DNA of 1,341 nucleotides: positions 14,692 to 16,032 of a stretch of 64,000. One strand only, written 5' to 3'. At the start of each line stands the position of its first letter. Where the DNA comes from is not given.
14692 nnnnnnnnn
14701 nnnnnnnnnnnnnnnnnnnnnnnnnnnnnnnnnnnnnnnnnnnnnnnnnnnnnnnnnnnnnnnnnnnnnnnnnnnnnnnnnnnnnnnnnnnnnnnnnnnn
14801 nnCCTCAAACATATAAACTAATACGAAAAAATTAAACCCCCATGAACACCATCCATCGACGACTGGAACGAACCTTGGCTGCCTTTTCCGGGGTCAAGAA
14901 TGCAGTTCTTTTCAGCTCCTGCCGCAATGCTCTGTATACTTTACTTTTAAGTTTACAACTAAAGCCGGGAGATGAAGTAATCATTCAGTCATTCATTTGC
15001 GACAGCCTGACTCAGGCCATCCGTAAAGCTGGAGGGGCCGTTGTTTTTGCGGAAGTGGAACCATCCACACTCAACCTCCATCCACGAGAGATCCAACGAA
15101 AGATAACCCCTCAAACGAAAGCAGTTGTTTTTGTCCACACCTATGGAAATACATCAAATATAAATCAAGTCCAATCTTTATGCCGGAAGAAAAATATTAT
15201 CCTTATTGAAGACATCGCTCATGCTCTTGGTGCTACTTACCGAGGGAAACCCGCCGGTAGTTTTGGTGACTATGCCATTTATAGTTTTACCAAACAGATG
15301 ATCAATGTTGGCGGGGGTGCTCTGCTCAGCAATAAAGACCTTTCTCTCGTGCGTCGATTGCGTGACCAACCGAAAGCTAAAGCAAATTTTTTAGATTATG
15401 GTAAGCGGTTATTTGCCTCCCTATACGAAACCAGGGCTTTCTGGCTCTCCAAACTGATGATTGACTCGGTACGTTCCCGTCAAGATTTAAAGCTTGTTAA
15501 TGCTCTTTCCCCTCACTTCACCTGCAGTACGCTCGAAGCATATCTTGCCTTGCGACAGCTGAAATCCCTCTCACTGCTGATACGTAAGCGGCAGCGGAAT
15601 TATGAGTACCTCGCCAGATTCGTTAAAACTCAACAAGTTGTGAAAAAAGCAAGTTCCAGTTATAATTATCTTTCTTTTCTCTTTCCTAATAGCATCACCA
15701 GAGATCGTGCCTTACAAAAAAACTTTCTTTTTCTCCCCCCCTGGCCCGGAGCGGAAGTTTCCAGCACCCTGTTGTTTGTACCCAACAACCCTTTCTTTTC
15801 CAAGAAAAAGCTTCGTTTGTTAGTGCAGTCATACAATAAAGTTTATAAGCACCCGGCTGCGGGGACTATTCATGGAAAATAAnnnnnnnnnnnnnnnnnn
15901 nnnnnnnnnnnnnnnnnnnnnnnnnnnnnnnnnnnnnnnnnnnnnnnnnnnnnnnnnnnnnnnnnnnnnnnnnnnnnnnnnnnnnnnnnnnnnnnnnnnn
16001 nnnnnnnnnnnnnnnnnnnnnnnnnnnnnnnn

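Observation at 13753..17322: Duplicated Arn-like lipid-carrier amino-sugar module coupled to FemAB-like transferases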

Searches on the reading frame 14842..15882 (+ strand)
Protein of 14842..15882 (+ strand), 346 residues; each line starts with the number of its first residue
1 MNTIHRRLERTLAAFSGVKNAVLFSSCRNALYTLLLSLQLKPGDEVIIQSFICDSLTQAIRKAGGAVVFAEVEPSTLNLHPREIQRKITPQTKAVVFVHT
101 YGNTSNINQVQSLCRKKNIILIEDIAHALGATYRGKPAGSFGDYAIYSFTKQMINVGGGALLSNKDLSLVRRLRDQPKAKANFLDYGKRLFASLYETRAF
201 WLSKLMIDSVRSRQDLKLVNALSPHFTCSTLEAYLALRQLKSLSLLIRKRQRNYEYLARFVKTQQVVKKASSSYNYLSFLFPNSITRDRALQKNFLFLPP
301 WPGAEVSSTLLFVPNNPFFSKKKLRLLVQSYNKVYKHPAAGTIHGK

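Call 5: search_protein_families(library=pfam, proteins=[window:14842-15882:+], max_evalue=0.01)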
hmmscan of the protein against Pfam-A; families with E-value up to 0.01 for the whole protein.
window:14842-15882:+ (346 aa): 5 families
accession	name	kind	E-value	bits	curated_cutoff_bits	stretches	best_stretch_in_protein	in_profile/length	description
PF01041.23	DegT_DnrJ_EryC1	-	3.8e-49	168.3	19.8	1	6-265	27-259/360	DegT/DnrJ/EryC1/StrS aminotransferase family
PF01053.26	Cys_Met_Meta_PP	-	1.3e-12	47.4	27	1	2-270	51-275/381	Cys/Met metabolism PLP-dependent enzyme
PF00155.27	Aminotran_1_2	-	7.6e-10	38.9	19.7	1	4-172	43-240/361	Aminotransferase class I and II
PF01212.27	Beta_elim_lyase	-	4.1e-06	26.8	27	1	6-264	35-268/288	Beta-eliminating lyase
PF00266.25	Aminotran_5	-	1.4e-05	24.7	21.5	1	7-130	47-181/371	Aminotransferase class-V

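Call 7: search_protein_families(library=ncbifam, proteins=[window:14842-15882:+], max_evalue=0.01)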
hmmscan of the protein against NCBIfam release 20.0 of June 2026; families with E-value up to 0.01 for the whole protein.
window:14842-15882:+ (346 aa): 62 families (the best 25 are shown)
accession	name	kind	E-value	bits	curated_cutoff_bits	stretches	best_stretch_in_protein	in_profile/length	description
NF008687.0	PRK11706.1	equivalog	9.1e-37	126.7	375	1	6-171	34-200/375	dTDP-4-amino-4,6-dideoxygalactose transaminase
TIGR03588.1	PseC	equivalog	5.9e-34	117.6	423.5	1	6-172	33-206/380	UDP-4-amino-4,6-dideoxy-N-acetyl-beta-L-altrosamine transaminase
TIGR04181.1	NHT_00031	hypoth_equivalog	1.2e-31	110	420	1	7-174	34-218/359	LegC family aminotransferase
NF008658.2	PRK11658.1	equivalog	7e-31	107.2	631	1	6-174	36-204/379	UDP-4-amino-4-deoxy-L-arabinose aminotransferase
TIGR02379.1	ECA_wecE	subfamily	2.9e-30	105.3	434.85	1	6-170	34-200/376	dTDP-4-amino-4,6-dideoxy-D-glucose transaminase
NF011936.0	PRK15407.1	equivalog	6.7e-30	104.1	423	1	5-175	67-249/440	lipopolysaccharide biosynthesis protein RfbH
TIGR04427.1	PLP_DesI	equivalog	3.4e-28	98.9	650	1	5-174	54-222/390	dTDP-4-dehydro-6-deoxyglucose aminotransferase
NF005871.0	PRK07811.1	equivalog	8.3e-10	37.8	513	1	2-165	60-224/389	cystathionine gamma-synthase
NF006095.0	PRK08247.1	equivalog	1.9e-09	36.8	585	1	5-153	55-200/369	methionine biosynthesis PLP-dependent protein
NF006488.0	PRK08912.1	equivalog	3e-09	36.3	498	1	22-108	91-176/387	aminotransferase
NF006347.0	PRK08574.1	equivalog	2.2e-08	33.3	477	1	4-153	54-200/385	cystathionine gamma-synthase family protein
NF047599.1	SerpalmtaseBetaP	equivalog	3.2e-08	32.7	500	1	4-171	89-264/394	serine palmitoyltransferase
NF006096.0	PRK08248.1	equivalog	3.3e-08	32.6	726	1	1-153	62-212/431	homocysteine synthase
NF004650.0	PRK05994.1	equivalog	4.7e-08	32.3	667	1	2-270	62-318/427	O-acetylhomoserine aminocarboxypropyltransferase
TIGR01326.1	OAH_OAS_sulfhy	subfamily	6.3e-08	31.7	495.1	1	2-270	56-311/418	O-acetylhomoserine aminocarboxypropyltransferase/cysteine synthase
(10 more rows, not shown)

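Call 15: find_homologous_proteins(query=window:14842-15882:+, max_evalue=0.00001)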
Query window:14842-15882:+ (346 aa): 395 proteins with E <= 0.00001 among 8000 candidates; the best 120 are listed.
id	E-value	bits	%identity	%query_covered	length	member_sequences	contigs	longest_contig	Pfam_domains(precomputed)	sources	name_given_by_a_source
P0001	3.2e-225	764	100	100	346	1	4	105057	PF00155.28,PF00266.26,PF01212.28,PF01053.27,PF01041.24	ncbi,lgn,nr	ncbi:DegT/DnrJ/EryC1/StrS aminotransferase family protein [Candidatus Woesearchaeota archaeon]|nr:De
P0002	9.9e-125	434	59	99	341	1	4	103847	PF00155.28,PF01041.24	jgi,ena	-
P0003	7.9e-123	428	58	98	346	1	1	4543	PF00155.28,PF01041.24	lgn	-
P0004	2.2e-121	423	59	96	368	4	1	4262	PF00155.28,PF01041.24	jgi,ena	-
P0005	3.8e-120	419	58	97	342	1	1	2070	PF00155.28,PF01041.24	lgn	-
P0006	1.6e-119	417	58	95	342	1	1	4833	PF00155.28,PF00266.26,PF01053.27,PF01041.24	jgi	jgi:perosamine synthetase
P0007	3.2e-119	416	58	95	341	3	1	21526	PF00155.28,PF01053.27,PF01041.24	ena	-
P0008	7.4e-119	415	55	96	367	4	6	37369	PF00155.28,PF01041.24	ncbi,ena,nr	ncbi:aminotransferase class I/II-fold pyridoxal phosphate-dependent enzyme [Candidatus Woesearchaeot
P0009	5.1e-117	409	59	94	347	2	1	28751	PF00155.28,PF00266.26,PF01041.24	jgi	-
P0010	1.3e-116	407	56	96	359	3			PF00155.28,PF01053.27,PF01041.24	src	-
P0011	4.6e-116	406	56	96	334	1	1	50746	PF00155.28,PF05889.20,PF01041.24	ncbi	ncbi:MAG: aminotransferase class I/II-fold pyridoxal phosphate-dependent enzyme [Nanoarchaeota archa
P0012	2.6e-115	403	56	95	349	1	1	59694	PF00155.28,PF00266.26,PF01041.24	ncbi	-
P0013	3.7e-115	403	56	95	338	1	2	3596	PF00155.28,PF00266.26,PF01041.24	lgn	-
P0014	1.2e-114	401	54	96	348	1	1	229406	PF00155.28,PF01041.24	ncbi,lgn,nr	ncbi:MAG: aminotransferase class I/II-fold pyridoxal phosphate-dependent enzyme [archaeon]|nr:aminot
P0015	1.1e-113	398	56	94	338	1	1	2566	PF00155.28,PF01041.24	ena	-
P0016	1.6e-113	397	54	95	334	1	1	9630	PF00155.28,PF00266.26,PF01041.24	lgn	-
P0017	2.1e-113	397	57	95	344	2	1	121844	PF00155.28,PF00266.26,PF01041.24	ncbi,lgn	-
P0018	2.3e-113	397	56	96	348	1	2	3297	PF00155.28,PF01053.27,PF01041.24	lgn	-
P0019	1.1e-111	391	54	96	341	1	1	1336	PF00155.28,PF00266.26,PF01041.24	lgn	-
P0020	1.5e-111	391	54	95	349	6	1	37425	PF00155.28,PF01041.24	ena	-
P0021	2.0e-111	390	55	95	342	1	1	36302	PF00155.28,PF01041.24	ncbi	-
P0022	2.2e-111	390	53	96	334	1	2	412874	PF00155.28,PF01053.27,PF01041.24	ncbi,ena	-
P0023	9.6e-111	388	56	94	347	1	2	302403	PF00155.28,PF00266.26,PF01041.24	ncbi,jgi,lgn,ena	-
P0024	2.6e-110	387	56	95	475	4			PF00892.27,PF00155.28,PF00266.26,PF01041.24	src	-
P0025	7.9e-109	382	56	93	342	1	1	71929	PF00155.28,PF01041.24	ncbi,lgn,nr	ncbi:aminotransferase class I/II-fold pyridoxal phosphate-dependent enzyme [Candidatus Woesearchaeot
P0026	5.3e-107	376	53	95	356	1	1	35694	PF00155.28,PF01041.24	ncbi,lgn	-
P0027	7.0e-106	372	52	96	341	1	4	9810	PF00155.28,PF05889.20,PF01041.24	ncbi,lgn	-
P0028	7.9e-106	372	53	93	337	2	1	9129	PF00155.28,PF01041.24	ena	-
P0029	2.0e-105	371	53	96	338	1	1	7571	PF00155.28,PF01041.24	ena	-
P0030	5.7e-105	369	52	95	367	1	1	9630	PF00155.28,PF01041.24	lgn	-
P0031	6.5e-104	366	53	94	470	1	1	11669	PF00155.28,PF01041.24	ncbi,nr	ncbi:aminotransferase class I/II-fold pyridoxal phosphate-dependent enzyme [Candidatus Woesearchaeot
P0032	3.7e-102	360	52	93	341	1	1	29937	PF00155.28,PF00266.26,PF01041.24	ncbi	-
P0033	1.1e-101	358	54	94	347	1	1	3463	PF00155.28,PF01041.24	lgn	-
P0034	1.5e-99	351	53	94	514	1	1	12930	PF00892.27,PF10639.16,PF00155.28,PF00266.26,PF01041.24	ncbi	-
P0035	9.9e-99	349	52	93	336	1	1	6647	PF00155.28,PF01212.28,PF01041.24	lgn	-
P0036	2.0e-98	348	52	93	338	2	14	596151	PF00155.28,PF00266.26,PF01041.24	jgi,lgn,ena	-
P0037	5.0e-96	340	50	95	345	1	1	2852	PF00155.28,PF01041.24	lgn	-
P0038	5.9e-91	323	57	80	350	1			PF00892.27,PF00155.28,PF00266.26,PF01053.27,PF01041.24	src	-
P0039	1.3e-86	309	47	97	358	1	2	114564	PF00155.28,PF01041.24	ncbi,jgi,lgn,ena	-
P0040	7.1e-47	178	37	84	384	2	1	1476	PF00155.28,PF01041.24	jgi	-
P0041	4.0e-32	130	45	43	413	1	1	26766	PF00155.28,PF01041.24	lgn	-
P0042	2.2e-31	127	37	55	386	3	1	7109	PF00155.28,PF01212.28,PF01053.27,PF01041.24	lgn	-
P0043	5.3e-31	126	36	55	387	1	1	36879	PF00155.28,PF01212.28,PF01053.27,PF01041.24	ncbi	ncbi:MAG: DegT/DnrJ/EryC1/StrS family aminotransferase [Halobacteriota archaeon]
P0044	9.6e-31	125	37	55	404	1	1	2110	PF00155.28,PF05889.20,PF01212.28,PF01053.27,PF01041.24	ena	-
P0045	1.1e-30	125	39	47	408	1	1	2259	PF00155.28,PF00266.26,PF01041.24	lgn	-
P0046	1.3e-30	125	36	55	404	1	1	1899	PF00155.28,PF01212.28,PF01053.27,PF01041.24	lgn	-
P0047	1.6e-30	125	31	74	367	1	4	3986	PF00155.28,PF01212.28,PF01053.27,PF01041.24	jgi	jgi:perosamine synthetase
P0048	2.4e-30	124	38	47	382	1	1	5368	PF00155.28,PF01212.28,PF01041.24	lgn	-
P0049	2.5e-30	124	36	55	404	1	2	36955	PF00155.28,PF01212.28,PF01053.27,PF01041.24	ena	-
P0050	3.8e-30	123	31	71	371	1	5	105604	PF00155.28,PF01212.28,PF01053.27,PF01041.24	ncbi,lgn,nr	ncbi:DegT/DnrJ/EryC1/StrS family aminotransferase [Candidatus Kaiserbacteria bacterium]|nr:DegT/DnrJ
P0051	5.2e-30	123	36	55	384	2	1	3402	PF00155.28,PF01212.28,PF01041.24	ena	-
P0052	7.5e-30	122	37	47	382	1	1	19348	PF00155.28,PF05889.20,PF01212.28,PF01053.27,PF01041.24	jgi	-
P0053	1.9e-29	121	36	55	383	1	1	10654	PF00155.28,PF01212.28,PF01053.27,PF01041.24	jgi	-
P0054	2.8e-29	121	34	55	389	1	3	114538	PF00155.28,PF01212.28,PF01053.27,PF01041.24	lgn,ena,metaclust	metaclust:\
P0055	2.8e-29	121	34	55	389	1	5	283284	PF00155.28,PF01212.28,PF01053.27,PF01041.24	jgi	-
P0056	3.8e-29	120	37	47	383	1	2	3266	PF00155.28,PF01212.28,PF01053.27,PF01041.24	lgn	-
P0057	3.9e-29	120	37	47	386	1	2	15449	PF00155.28,PF01212.28,PF01053.27,PF01041.24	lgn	-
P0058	7.9e-29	119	40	48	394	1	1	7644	PF01041.24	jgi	jgi:dTDP-4-amino-4,6-dideoxygalactose transaminase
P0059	8.7e-29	119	35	55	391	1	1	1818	PF00155.28,PF01212.28,PF01053.27,PF01041.24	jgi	-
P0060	9.4e-29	119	37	47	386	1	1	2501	PF00155.28,PF01212.28,PF01053.27,PF01041.24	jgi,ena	-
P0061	1.1e-28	119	36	47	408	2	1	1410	PF00155.28,PF01212.28,PF01041.24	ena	-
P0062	1.7e-28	118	37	49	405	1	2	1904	PF00155.28,PF01212.28,PF01053.27,PF01041.24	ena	-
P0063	1.9e-28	118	37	49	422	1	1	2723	PF00155.28,PF01212.28,PF01053.27,PF01041.24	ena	-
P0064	2.1e-28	118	36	51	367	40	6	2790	PF00155.28,PF00266.26,PF01212.28,PF01041.24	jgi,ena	-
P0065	3.0e-28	117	37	47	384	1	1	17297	PF00155.28,PF01212.28,PF01053.27,PF01041.24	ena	-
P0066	3.2e-28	117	42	41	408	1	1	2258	PF00155.28,PF00266.26,PF01212.28,PF01041.24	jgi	jgi:perosamine synthetase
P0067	3.8e-28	117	35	55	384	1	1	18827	PF00155.28,PF01212.28,PF01053.27,PF01041.24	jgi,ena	-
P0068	4.0e-28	117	40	48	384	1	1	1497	PF01041.24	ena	-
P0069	4.1e-28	117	36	46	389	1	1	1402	PF00155.28,PF01212.28,PF01041.24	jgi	jgi:dTDP-4-amino-4,6-dideoxygalactose transaminase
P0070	5.2e-28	116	37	46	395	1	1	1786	PF00155.28,PF01212.28,PF01053.27,PF01041.24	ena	-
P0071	9.8e-28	115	38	50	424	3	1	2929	PF00155.28,PF01041.24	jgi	jgi:perosamine synthetase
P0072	1.1e-27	115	37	46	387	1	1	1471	PF00155.28,PF01212.28,PF01041.24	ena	-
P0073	1.3e-27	115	33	71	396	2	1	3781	PF00155.28,PF01053.27,PF01041.24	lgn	-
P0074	1.6e-27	115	33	71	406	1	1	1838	PF00155.28,PF01041.24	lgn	-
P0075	1.7e-27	115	38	47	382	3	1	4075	PF00155.28,PF01212.28,PF01053.27,PF01041.24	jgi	-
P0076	1.8e-27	115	36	47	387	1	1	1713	PF00155.28,PF01212.28,PF01053.27,PF01041.24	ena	-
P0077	2.4e-27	114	36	47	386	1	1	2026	PF00155.28,PF01212.28,PF01053.27,PF01041.24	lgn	-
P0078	2.9e-27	114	37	47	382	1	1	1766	PF00155.28,PF01212.28,PF01041.24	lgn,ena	-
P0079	3.4e-27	114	33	54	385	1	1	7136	PF00155.28,PF01212.28,PF01053.27,PF01041.24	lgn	-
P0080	6.0e-27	113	41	48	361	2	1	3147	PF01212.28,PF01041.24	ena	-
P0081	7.9e-27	112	35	46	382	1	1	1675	PF00155.28,PF01212.28,PF01053.27,PF01041.24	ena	-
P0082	9.6e-27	112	32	77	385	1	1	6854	PF00155.28,PF01212.28,PF01053.27,PF01041.24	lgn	-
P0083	1.2e-26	112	36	47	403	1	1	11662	PF00155.28,PF01212.28,PF01041.24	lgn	-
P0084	1.4e-26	112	38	47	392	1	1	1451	PF01212.28,PF01041.24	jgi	jgi:dTDP-4-amino-4,6-dideoxygalactose transaminase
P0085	1.4e-26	112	37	49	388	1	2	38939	PF00155.28,PF01212.28,PF01053.27,PF01041.24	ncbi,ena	-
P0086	1.6e-26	111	36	46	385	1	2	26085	PF00155.28,PF01212.28,PF01041.24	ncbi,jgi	-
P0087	2.4e-26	111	37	49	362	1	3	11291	PF00155.28,PF00266.26,PF01212.28,PF01053.27,PF01041.24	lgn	-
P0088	2.7e-26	111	37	54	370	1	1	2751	PF00155.28,PF01212.28,PF01053.27,PF01041.24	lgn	-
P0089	5.3e-26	110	39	48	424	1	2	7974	PF00155.28,PF01041.24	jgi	jgi:dTDP-4-amino-4,6-dideoxygalactose transaminase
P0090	6.4e-26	109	37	46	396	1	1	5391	PF00155.28,PF01041.24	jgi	jgi:dTDP-4-amino-4,6-dideoxygalactose transaminase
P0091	7.4e-26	109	41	49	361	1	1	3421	PF01212.28,PF01041.24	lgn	-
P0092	9.8e-26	109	29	83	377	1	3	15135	PF00155.28,PF00266.26,PF01212.28,PF01053.27,PF01041.24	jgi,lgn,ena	-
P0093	1.0e-25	109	37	47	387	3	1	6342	PF00155.28,PF01212.28,PF01041.24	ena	-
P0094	1.1e-25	109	39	48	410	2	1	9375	PF00155.28,PF01212.28,PF01053.27,PF01041.24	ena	-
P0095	1.3e-25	108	30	82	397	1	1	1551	PF00155.28,PF01212.28,PF01053.27,PF01041.24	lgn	-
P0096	1.5e-25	108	41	48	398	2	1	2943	PF00155.28,PF01041.24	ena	-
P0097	1.6e-25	108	38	49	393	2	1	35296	PF00266.26,PF01041.24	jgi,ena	-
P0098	2.9e-25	107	32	51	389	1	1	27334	PF00155.28,PF01041.24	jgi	jgi:perosamine synthetase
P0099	3.0e-25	107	39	45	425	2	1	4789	PF00155.28,PF01041.24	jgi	jgi:dTDP-4-amino-4,6-dideoxygalactose transaminase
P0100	4.1e-25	107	37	48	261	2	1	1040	PF00155.28,PF00266.26,PF01053.27,PF01041.24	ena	-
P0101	5.2e-25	106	34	47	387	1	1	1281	PF00155.28,PF01212.28,PF01041.24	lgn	-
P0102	5.6e-25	106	34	50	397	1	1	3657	PF00155.28,PF01212.28,PF01053.27,PF01041.24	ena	-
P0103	5.7e-25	106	41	49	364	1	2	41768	PF01041.24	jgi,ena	-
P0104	6.0e-25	106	40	47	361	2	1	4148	PF00155.28,PF01212.28,PF01041.24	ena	-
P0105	7.9e-25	106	37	49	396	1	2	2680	PF00155.28,PF01212.28,PF01053.27,PF01041.24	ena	-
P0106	8.6e-25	106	36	49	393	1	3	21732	PF01212.28,PF01041.24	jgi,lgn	jgi:perosamine synthetase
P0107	9.6e-25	106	36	49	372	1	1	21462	PF00155.28,PF01041.24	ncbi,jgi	jgi:perosamine synthetase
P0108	1.1e-24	105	39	49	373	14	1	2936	PF01212.28,PF01041.24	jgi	-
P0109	1.3e-24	105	29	90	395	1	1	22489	PF00155.28,PF01053.27,PF01041.24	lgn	-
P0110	1.7e-24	105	40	48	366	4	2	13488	PF01212.28,PF01041.24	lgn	-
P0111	1.8e-24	105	37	48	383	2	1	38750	PF01041.24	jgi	jgi:dTDP-4-amino-4,6-dideoxygalactose transaminase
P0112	1.9e-24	105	41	53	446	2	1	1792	PF01212.28,PF01041.24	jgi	-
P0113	2.5e-24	104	31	75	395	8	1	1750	PF00155.28,PF01053.27,PF01041.24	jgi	jgi:perosamine synthetase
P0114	5.6e-24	103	37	50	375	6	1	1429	PF00155.28,PF01053.27,PF01041.24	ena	-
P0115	6.0e-24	103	37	47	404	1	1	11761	PF00155.28,PF00266.26,PF01212.28,PF01053.27,PF01041.24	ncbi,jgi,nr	ncbi:MAG: UDP-4-amino-4,6-dideoxy-N-acetyl-beta-L-altrosamine transaminase [Lachnospiraceae bacteriu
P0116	6.5e-24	103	29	83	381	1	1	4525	PF00155.28,PF00266.26,PF01212.28,PF01053.27,PF01041.24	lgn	-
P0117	6.9e-24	103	29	82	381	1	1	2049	PF00155.28,PF00266.26,PF01212.28,PF01041.24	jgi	jgi:dTDP-4-amino-4,6-dideoxygalactose transaminase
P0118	8.9e-24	102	35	49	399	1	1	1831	PF00155.28,PF01212.28,PF01053.27,PF01041.24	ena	-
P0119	9.3e-24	102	38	47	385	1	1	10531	PF01041.24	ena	-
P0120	9.5e-24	102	33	46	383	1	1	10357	PF00155.28,PF01212.28,PF01041.24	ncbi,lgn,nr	ncbi:MAG: DegT/DnrJ/EryC1/StrS family aminotransferase [Candidatus Omnitrophica bacterium]|nr:DegT/D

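Call 16: find_encoding_contigs(protein=P0014, flank=8000, max_places=2)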
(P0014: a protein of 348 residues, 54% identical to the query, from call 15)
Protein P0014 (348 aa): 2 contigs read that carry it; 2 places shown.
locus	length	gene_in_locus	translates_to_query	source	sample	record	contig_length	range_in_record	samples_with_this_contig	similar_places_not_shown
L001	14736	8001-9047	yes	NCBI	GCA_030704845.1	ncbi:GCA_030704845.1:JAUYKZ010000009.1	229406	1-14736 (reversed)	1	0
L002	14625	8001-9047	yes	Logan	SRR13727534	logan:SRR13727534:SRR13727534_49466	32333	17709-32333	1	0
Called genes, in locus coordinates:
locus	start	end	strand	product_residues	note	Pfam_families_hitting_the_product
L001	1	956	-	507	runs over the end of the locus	PF02310:B12-binding, PF04055:Radical_SAM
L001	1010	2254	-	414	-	PF01943:Polysacc_synt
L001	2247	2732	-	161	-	PF04101:Glyco_tran_28_C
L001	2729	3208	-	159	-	PF08660:Alg14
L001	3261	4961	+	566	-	PF13231:PMT_2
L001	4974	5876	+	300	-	PF01522:Polysacc_deac_1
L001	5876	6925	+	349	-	PF13480:Acetyltransf_6, PF02388:FemAB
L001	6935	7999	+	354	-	PF02388:FemAB (weak), PF13480:Acetyltransf_6, PF02388:FemAB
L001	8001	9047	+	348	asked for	PF00155:Aminotran_1_2, PF01041:DegT_DnrJ_EryC1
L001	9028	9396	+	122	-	-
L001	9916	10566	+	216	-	PF01609:DDE_Tnp_1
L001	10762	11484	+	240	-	PF00535:Glycos_transf_2, PF10111:Glyco_tranf_2_2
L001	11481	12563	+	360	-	PF02350:Epimerase_2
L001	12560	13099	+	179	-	PF24894:Hexapep_GlmU (faint), PF25084:LbH_EIF2B, PF25087:GMPPB_C (faint), PF25247:LbH_GLGC (faint), PF00132:Hexapep, PF14602:Hexapep_2 (faint), PF00132:Hexapep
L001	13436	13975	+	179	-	PF00293:NUDIX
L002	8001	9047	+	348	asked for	PF00155:Aminotran_1_2, PF01041:DegT_DnrJ_EryC1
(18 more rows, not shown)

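Call 17: find_encoding_contigs(protein=P0036, flank=8000, max_places=2)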
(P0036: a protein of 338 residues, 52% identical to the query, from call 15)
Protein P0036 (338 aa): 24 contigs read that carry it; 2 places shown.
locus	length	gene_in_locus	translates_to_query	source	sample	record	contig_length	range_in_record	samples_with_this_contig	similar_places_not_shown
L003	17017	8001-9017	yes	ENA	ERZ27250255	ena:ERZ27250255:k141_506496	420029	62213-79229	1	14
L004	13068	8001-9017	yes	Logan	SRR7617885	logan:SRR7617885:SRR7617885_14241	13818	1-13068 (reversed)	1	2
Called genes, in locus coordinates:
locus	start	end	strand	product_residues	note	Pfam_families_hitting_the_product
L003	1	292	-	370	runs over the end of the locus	PF01370:Epimerase, PF02719:Polysacc_synt_2, PF04321:RmlD_sub_bind, PF01073:3Beta_HSD, PF16363:GDP_Man_Dehyd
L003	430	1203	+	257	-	PF00483:NTP_transferase, PF12804:NTP_transf_3 (faint)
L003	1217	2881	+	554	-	PF00884:Sulfatase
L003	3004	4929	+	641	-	-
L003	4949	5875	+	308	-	PF01522:Polysacc_deac_1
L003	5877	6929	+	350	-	PF02388:FemAB (weak), PF13480:Acetyltransf_6, PF02388:FemAB (weak)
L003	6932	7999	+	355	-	PF02388:FemAB, PF13480:Acetyltransf_6, PF02388:FemAB (weak)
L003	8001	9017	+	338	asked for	PF00155:Aminotran_1_2, PF00266:Aminotran_5 (weak), PF01041:DegT_DnrJ_EryC1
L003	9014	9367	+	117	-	PF00892:EamA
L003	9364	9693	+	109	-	PF00892:EamA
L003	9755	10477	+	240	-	PF00535:Glycos_transf_2, PF13641:Glyco_tranf_2_3 (weak)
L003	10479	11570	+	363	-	PF02350:Epimerase_2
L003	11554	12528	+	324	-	PF00106:adh_short (weak), PF01073:3Beta_HSD, PF01370:Epimerase, PF02719:Polysacc_synt_2, PF04321:RmlD_sub_bind (faint), PF08659:KR (weak), PF16363:GDP_Man_Dehyd, PF13460:NAD_binding_10 (weak)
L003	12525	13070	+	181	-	PF25084:LbH_EIF2B (weak), PF00132:Hexapep (weak), PF14602:Hexapep_2 (faint), PF25087:GMPPB_C (weak), PF00132:Hexapep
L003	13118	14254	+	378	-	PF01041:DegT_DnrJ_EryC1, PF01212:Beta_elim_lyase, PF00155:Aminotran_1_2, PF01053:Cys_Met_Meta_PP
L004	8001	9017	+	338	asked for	PF00155:Aminotran_1_2, PF00266:Aminotran_5 (weak), PF01041:DegT_DnrJ_EryC1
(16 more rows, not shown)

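Call 18: find_encoding_contigs(protein=P0039, flank=8000, max_places=2)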
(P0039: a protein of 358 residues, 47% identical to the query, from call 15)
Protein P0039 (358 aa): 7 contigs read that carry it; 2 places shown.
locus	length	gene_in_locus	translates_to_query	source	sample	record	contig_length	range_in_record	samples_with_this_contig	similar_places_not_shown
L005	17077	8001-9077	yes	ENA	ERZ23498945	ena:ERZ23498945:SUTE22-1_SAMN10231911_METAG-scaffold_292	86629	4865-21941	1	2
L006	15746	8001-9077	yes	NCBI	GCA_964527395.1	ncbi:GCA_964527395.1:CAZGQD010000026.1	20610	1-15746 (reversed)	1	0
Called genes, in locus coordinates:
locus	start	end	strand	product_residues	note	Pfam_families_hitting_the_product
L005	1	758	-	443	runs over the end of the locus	PF01943:Polysacc_synt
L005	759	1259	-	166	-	PF04101:Glyco_tran_28_C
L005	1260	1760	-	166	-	PF08660:Alg14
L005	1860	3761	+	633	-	PF03901:Glyco_transf_22 (faint), PF13231:PMT_2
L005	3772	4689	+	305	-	PF03065:Glyco_hydro_57, PF01522:Polysacc_deac_1, PF10096:DUF2334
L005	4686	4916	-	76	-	-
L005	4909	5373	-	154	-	-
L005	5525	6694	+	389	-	PF02388:FemAB (weak), PF13480:Acetyltransf_6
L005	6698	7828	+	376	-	PF02388:FemAB (weak), PF13480:Acetyltransf_6, PF02388:FemAB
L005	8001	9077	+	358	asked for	PF00155:Aminotran_1_2, PF01041:DegT_DnrJ_EryC1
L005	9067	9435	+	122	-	PF00892:EamA (weak)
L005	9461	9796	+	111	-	PF00892:EamA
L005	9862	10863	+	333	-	PF13641:Glyco_tranf_2_3, PF00535:Glycos_transf_2, PF10111:Glyco_tranf_2_2 (weak)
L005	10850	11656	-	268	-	-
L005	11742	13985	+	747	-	PF02350:Epimerase_2, PF01073:3Beta_HSD, PF01370:Epimerase, PF02719:Polysacc_synt_2, PF07993:NAD_binding_4 (faint), PF16363:GDP_Man_Dehyd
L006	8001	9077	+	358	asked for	PF00155:Aminotran_1_2, PF01041:DegT_DnrJ_EryC1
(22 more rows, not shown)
